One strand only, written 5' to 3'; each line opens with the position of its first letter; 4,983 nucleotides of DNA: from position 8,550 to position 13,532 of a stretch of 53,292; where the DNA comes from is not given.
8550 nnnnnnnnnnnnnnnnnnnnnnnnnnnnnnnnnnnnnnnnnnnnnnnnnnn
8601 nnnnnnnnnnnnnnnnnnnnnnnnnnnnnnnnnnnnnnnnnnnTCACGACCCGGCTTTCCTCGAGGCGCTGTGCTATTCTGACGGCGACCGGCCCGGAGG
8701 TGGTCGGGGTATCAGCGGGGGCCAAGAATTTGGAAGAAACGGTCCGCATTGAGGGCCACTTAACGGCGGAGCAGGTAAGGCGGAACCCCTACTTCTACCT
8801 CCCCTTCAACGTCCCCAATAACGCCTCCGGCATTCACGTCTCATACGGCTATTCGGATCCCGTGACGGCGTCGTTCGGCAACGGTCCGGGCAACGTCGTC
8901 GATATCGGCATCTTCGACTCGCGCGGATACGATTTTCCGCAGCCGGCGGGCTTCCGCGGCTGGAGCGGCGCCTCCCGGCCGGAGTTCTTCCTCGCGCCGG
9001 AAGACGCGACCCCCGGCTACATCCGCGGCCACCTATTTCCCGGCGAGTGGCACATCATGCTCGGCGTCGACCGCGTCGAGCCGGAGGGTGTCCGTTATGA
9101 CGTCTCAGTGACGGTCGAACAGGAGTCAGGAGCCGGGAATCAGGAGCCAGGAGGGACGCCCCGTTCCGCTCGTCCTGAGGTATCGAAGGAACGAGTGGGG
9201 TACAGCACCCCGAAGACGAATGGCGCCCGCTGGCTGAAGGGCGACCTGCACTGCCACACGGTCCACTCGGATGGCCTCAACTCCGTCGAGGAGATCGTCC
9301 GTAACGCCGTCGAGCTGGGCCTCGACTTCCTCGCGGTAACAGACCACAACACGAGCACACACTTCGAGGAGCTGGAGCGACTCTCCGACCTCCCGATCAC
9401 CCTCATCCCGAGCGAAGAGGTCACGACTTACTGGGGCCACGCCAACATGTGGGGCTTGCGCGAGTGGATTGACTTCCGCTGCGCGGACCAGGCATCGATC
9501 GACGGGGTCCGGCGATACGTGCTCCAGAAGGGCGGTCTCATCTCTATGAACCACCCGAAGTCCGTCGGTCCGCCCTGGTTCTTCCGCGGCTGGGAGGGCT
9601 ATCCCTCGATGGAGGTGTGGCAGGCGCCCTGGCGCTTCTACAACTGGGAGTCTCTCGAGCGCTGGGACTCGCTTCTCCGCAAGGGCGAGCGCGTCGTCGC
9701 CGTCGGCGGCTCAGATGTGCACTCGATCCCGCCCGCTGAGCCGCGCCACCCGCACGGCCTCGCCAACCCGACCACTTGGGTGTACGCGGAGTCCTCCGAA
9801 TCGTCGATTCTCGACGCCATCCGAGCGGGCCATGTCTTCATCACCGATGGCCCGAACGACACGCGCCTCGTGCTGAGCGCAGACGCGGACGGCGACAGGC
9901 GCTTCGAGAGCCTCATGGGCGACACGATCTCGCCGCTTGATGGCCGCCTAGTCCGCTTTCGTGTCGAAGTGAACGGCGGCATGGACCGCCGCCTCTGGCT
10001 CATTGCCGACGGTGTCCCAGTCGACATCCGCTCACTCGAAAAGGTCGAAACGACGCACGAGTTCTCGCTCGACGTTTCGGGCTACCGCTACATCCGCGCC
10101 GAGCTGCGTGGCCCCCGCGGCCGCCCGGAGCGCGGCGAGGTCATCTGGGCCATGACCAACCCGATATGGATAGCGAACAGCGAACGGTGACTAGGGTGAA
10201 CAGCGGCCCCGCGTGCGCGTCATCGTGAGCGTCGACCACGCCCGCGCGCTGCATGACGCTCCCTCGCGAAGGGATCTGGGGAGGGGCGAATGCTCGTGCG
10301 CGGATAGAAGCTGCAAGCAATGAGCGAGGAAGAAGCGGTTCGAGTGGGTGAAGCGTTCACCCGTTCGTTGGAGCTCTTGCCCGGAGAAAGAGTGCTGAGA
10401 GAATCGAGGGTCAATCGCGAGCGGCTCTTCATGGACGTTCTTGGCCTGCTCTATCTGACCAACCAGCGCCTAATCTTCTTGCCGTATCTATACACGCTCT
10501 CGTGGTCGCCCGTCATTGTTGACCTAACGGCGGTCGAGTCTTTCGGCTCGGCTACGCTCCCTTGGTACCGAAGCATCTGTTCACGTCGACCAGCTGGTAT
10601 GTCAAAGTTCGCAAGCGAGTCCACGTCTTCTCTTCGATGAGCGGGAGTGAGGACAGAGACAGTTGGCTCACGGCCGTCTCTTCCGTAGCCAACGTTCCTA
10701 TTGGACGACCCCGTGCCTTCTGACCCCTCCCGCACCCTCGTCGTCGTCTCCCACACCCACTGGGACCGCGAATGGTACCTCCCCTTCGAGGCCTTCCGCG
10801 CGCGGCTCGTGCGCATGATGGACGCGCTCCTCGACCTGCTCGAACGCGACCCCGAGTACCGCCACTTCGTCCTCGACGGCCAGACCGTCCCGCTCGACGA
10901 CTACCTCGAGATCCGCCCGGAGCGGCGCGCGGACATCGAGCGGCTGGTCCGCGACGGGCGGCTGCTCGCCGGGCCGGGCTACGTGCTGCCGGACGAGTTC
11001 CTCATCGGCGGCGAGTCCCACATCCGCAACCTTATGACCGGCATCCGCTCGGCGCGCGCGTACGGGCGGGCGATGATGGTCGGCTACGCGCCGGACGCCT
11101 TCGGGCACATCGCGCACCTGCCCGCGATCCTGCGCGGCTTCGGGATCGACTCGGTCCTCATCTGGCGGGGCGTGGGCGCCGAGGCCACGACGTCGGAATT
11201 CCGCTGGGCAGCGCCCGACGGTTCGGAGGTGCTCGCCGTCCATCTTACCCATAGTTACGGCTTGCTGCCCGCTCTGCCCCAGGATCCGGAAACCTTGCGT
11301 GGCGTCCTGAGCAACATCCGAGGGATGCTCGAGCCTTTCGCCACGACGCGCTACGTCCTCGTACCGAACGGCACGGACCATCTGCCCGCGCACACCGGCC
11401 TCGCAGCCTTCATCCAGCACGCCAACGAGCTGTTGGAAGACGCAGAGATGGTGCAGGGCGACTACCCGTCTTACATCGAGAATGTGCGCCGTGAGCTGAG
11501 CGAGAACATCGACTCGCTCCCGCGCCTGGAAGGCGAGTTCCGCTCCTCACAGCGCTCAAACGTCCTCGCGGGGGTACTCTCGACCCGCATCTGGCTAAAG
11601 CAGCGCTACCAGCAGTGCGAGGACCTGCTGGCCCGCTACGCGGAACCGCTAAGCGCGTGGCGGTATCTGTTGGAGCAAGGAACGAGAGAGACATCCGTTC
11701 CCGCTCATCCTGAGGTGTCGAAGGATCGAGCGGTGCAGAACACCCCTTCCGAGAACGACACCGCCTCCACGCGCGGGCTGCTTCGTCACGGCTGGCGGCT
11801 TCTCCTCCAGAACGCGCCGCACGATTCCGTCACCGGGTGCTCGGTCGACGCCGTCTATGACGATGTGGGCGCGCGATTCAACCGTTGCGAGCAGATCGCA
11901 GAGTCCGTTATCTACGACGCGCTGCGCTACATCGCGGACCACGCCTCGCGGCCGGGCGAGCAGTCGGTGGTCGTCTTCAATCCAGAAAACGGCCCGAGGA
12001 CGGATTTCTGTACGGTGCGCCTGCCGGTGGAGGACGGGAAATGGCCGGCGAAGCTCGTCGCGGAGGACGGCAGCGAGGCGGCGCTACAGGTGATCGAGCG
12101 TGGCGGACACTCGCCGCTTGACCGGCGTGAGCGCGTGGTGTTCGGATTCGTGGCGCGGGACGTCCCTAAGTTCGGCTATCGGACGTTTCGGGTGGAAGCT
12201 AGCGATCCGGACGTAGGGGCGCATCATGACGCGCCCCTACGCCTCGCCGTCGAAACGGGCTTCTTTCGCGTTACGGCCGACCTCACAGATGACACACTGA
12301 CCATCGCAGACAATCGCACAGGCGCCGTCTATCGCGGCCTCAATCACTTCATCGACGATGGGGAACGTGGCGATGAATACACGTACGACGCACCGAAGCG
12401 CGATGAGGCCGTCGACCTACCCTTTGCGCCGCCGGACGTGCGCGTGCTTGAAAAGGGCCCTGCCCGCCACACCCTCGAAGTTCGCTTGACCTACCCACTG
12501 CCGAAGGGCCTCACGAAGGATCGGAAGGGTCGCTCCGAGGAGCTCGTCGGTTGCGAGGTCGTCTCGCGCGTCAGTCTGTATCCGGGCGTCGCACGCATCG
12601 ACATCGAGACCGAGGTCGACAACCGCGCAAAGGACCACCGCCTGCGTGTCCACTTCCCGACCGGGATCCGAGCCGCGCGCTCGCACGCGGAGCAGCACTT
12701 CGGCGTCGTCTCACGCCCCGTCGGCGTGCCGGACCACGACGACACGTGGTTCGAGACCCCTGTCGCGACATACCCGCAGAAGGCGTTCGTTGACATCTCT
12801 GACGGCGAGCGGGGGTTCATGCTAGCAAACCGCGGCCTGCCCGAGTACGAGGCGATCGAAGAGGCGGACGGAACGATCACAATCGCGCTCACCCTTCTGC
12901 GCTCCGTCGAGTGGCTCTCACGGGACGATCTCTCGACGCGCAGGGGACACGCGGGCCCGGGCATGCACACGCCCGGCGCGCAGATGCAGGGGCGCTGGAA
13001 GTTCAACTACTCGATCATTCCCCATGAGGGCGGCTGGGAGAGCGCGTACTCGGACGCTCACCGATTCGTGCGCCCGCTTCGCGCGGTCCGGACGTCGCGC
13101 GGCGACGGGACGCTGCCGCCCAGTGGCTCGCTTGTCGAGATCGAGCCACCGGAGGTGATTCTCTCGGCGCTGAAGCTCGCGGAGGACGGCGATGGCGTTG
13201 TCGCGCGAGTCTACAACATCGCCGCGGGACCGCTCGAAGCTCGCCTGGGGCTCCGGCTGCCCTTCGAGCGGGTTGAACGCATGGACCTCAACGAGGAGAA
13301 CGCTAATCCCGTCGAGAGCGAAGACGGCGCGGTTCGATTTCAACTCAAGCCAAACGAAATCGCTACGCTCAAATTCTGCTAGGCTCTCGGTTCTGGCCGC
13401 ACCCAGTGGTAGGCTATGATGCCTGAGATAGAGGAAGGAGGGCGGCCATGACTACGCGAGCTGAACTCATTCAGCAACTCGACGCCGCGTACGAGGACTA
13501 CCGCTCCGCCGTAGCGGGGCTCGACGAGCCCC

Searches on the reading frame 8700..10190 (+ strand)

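Call 68: search_protein_families(library=pfam, proteins=[window:8700-10190:+], max_evalue=0.001)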
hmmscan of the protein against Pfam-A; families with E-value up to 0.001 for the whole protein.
window:8700-10190:+ (496 aa): 1 family
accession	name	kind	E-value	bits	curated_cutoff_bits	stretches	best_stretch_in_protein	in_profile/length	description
PF02811.25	PHP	-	1.2e-07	32.7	26.4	1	182-224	1-45/164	PHP domain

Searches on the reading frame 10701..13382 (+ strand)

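Call 68: search_protein_families(library=pfam, proteins=[window:10701-13382:+], max_evalue=0.001)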
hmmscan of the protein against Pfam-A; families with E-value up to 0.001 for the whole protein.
window:10701-13382:+ (893 aa): 4 families
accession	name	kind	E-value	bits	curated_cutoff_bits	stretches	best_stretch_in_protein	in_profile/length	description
PF01074.27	Glyco_hydro_38N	-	6.5e-33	114.7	25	1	13-231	2-218/270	Glycosyl hydrolases family 38 N-terminal domain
PF07748.19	Glyco_hydro_38C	-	2.7e-16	60.9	25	1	519-738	3-202/206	Glycosyl hydrolases family 38 C-terminal domain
PF17677.7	Glyco_hydro38C2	-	8.4e-14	51.9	22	1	819-890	2-72/72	Glycosyl hydrolases family 38 C-terminal beta sandwich domain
PF09261.16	Alpha-mann_mid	-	2.4e-11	44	31.1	1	290-410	4-95/96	Alpha mannosidase middle domain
